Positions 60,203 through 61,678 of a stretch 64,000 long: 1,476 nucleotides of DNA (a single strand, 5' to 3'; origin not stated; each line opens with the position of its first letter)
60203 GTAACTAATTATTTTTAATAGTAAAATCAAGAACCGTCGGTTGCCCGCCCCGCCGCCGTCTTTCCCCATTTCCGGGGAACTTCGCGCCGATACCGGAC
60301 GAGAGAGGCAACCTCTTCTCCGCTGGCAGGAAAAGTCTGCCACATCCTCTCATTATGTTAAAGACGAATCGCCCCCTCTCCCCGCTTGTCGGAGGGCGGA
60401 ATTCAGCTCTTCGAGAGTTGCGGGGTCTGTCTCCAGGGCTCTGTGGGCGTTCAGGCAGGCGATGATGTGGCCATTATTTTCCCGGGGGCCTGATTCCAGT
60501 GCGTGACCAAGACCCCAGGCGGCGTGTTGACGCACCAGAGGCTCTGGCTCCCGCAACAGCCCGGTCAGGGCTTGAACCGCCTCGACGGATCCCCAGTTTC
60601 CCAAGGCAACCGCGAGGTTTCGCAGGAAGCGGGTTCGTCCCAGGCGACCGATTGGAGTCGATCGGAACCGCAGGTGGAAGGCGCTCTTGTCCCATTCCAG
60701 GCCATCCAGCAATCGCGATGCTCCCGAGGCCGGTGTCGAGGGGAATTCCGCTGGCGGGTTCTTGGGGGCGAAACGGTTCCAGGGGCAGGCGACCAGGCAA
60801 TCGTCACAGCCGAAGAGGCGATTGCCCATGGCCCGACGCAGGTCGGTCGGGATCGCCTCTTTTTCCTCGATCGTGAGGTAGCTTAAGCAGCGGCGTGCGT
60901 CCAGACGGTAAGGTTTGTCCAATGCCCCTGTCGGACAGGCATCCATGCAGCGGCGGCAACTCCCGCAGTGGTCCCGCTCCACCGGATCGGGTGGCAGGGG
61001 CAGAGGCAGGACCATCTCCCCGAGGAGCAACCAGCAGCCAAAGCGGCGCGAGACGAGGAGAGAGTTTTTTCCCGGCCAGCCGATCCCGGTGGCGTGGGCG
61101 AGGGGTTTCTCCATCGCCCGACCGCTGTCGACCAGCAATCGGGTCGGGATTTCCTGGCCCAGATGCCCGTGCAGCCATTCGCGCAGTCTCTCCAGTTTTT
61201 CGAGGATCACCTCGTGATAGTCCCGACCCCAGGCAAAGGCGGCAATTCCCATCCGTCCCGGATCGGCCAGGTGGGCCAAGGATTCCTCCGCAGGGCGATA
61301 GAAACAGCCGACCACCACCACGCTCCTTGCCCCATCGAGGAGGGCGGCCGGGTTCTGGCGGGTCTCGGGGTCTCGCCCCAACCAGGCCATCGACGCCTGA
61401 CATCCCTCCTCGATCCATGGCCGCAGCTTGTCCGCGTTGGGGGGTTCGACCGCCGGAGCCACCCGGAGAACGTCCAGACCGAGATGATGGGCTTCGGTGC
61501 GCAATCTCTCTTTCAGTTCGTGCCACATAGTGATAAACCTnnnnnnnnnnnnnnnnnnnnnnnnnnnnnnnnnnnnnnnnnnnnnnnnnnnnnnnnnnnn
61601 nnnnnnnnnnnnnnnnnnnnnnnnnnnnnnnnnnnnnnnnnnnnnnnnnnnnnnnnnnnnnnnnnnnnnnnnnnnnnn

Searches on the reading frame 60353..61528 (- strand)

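Call 77: search_protein_families(library=pfam, proteins=[window:60353-61528:-], max_evalue=0.00001)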
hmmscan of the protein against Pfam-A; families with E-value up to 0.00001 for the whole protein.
window:60353-61528:- (391 aa): 2 families
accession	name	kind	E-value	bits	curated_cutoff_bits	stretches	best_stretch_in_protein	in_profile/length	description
PF13484.11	Fer4_16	-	1.8e-22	80.3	30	1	187-251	1-66/66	4Fe-4S double cluster binding domain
PF08331.15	QueG_DUF1730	-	1.3e-17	63.9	25.1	1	57-135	1-77/77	Epoxyqueuosine reductase QueG, DUF1730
